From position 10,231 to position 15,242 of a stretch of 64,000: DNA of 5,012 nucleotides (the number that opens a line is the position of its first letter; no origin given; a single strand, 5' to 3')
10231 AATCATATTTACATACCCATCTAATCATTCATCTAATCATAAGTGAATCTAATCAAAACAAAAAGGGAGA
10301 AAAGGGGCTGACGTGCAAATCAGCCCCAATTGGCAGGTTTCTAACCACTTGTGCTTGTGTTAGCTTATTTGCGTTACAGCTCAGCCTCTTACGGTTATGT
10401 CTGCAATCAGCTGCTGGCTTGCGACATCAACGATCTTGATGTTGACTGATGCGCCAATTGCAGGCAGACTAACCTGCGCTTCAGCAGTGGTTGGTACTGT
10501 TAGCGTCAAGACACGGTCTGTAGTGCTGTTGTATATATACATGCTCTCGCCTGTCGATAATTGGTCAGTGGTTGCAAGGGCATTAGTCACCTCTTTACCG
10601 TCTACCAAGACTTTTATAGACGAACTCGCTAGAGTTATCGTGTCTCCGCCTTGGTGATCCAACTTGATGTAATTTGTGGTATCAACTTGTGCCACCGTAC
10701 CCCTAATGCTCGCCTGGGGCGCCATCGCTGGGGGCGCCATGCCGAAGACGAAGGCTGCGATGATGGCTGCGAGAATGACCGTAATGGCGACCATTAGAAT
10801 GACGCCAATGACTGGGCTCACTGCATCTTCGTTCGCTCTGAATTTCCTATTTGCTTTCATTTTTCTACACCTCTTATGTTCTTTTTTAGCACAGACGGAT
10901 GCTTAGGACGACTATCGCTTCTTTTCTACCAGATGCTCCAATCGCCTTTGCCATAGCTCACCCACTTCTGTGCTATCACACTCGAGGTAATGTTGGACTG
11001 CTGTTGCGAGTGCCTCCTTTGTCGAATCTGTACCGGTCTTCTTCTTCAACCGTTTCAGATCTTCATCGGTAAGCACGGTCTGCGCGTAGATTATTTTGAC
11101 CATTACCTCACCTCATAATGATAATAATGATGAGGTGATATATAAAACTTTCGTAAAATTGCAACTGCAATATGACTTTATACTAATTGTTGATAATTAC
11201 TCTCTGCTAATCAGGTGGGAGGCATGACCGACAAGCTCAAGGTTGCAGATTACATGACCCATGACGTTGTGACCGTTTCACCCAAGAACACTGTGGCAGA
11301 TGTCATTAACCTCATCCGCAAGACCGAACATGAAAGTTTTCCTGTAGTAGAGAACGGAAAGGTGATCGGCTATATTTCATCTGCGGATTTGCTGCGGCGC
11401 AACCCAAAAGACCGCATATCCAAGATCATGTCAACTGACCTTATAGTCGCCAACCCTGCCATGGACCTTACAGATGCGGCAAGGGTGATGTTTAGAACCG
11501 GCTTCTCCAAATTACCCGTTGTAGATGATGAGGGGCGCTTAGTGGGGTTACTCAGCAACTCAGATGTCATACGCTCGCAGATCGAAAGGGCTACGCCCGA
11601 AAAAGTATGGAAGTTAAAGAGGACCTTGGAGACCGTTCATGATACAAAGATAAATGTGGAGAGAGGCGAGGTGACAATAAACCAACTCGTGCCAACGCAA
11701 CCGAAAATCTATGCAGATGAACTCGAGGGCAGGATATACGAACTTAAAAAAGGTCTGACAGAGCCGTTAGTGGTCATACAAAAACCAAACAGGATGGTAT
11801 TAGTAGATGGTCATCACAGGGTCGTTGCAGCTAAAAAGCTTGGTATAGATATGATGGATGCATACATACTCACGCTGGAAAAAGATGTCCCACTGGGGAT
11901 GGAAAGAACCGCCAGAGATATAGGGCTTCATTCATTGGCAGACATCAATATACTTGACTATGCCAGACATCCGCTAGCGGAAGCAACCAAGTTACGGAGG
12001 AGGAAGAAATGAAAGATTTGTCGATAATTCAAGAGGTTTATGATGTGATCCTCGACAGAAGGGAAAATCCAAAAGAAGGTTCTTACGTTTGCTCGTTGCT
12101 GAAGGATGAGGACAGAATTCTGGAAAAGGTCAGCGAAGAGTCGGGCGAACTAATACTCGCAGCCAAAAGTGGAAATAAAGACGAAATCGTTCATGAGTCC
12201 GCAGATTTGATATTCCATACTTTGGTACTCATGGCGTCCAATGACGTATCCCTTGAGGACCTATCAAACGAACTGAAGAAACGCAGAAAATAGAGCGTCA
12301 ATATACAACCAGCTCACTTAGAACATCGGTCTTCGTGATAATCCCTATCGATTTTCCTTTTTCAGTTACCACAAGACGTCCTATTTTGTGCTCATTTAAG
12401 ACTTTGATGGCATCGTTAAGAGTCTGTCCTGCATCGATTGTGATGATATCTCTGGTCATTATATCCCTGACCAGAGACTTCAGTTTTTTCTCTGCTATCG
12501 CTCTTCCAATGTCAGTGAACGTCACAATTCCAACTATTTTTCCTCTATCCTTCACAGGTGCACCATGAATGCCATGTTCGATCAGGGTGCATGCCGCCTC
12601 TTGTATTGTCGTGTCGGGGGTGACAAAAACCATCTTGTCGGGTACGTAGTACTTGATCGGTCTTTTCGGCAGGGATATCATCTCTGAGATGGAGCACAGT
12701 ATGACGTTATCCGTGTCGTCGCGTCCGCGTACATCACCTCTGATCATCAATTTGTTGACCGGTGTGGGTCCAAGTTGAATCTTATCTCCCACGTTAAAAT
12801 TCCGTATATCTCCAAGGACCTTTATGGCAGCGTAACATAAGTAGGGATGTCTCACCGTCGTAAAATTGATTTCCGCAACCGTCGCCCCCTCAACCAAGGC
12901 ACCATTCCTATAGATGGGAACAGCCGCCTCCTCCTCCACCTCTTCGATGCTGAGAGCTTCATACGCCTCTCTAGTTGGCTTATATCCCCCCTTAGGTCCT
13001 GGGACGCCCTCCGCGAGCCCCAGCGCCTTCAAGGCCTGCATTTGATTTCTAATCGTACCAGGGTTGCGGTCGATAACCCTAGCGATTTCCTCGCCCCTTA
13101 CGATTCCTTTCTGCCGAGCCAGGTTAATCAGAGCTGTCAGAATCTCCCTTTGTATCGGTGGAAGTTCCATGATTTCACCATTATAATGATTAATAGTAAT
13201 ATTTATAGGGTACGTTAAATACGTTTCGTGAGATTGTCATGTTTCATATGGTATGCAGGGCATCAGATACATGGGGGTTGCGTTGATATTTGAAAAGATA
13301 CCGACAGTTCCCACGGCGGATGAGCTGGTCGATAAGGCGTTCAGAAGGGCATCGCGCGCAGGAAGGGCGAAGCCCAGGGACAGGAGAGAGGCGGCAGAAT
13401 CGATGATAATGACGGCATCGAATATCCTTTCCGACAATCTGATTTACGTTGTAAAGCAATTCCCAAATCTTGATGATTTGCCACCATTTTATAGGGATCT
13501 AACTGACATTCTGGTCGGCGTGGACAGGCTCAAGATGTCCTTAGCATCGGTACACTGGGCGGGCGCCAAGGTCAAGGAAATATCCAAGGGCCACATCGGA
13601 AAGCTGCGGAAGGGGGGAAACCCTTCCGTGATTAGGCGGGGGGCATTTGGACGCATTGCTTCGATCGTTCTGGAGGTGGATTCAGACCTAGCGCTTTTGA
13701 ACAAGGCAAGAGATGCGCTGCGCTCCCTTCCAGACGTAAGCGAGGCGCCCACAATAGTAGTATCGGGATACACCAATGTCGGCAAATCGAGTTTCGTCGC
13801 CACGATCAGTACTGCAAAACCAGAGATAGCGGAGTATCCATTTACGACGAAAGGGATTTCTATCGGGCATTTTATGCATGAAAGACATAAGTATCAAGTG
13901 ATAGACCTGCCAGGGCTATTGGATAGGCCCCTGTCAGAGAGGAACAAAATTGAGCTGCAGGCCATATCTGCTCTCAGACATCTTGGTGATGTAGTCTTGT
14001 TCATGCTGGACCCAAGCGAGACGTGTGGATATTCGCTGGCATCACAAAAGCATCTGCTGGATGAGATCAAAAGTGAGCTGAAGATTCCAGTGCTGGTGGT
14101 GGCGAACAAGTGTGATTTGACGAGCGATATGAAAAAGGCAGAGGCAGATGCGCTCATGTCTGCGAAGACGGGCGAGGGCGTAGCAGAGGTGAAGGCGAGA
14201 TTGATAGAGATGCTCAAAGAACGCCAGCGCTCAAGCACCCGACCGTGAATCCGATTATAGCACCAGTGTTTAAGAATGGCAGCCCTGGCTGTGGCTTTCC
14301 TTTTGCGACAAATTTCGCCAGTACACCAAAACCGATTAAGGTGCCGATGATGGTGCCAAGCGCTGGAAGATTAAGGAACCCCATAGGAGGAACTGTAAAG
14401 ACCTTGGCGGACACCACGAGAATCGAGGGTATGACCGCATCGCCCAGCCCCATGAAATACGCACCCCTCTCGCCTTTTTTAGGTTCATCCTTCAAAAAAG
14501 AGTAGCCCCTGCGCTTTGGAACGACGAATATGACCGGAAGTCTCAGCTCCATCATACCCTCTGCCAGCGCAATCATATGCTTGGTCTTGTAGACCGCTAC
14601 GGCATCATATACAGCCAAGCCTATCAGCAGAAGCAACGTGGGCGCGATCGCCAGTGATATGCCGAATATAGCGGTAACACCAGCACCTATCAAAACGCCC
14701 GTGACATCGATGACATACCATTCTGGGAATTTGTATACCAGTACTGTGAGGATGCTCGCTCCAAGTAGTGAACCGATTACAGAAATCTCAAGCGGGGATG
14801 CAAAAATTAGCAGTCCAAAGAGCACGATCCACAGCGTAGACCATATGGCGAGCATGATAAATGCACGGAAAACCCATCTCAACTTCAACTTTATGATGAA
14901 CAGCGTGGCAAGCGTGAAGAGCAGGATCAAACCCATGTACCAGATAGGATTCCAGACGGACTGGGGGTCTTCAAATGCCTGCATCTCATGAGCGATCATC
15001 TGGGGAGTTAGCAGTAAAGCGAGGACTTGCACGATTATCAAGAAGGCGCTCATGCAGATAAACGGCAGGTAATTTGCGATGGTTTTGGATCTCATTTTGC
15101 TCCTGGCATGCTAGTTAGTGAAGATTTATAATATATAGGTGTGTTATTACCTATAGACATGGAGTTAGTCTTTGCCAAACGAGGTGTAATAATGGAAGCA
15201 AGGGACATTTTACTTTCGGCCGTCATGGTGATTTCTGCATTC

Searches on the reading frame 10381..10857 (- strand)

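Call 22: search_protein_families(library=ncbifam, proteins=[window:10381-10857:-], max_evalue=1)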
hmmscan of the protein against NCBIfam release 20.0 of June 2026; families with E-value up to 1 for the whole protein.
window:10381-10857:- (158 aa): 4 families
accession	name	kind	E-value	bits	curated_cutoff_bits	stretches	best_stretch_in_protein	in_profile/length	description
TIGR02537.2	arch_flag_Nterm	domain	1.2e-12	47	20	1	10-41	2-33/33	archaellin/type IV pilin N-terminal domain-containing protein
NF046073.1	UpsA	equivalog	0.00027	21.1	130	1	12-104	3-96/136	pilin subunit UpsA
NF051431.1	Rv0361_Cterm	subfamily_domain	0.12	12.6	37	1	16-61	5-53/140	Rv0361 family membrane protein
NF040942.2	hypo_ExtJ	equivalog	0.28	11.6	52.5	0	28-61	5-36/77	selenite/tellurite reduction operon protein ExtJ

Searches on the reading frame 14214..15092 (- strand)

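Call 22: search_protein_families(library=ncbifam, proteins=[window:14214-15092:-], max_evalue=1)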
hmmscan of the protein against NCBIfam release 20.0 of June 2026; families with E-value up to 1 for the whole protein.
window:14214-15092:- (292 aa): 1 family
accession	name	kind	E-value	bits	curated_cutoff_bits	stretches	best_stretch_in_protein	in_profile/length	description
NF041679.1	IMP_arch_presen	equivalog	2.2e-100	335.8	125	1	14-287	2-281/281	presenilin family intramembrane aspartyl protease PSH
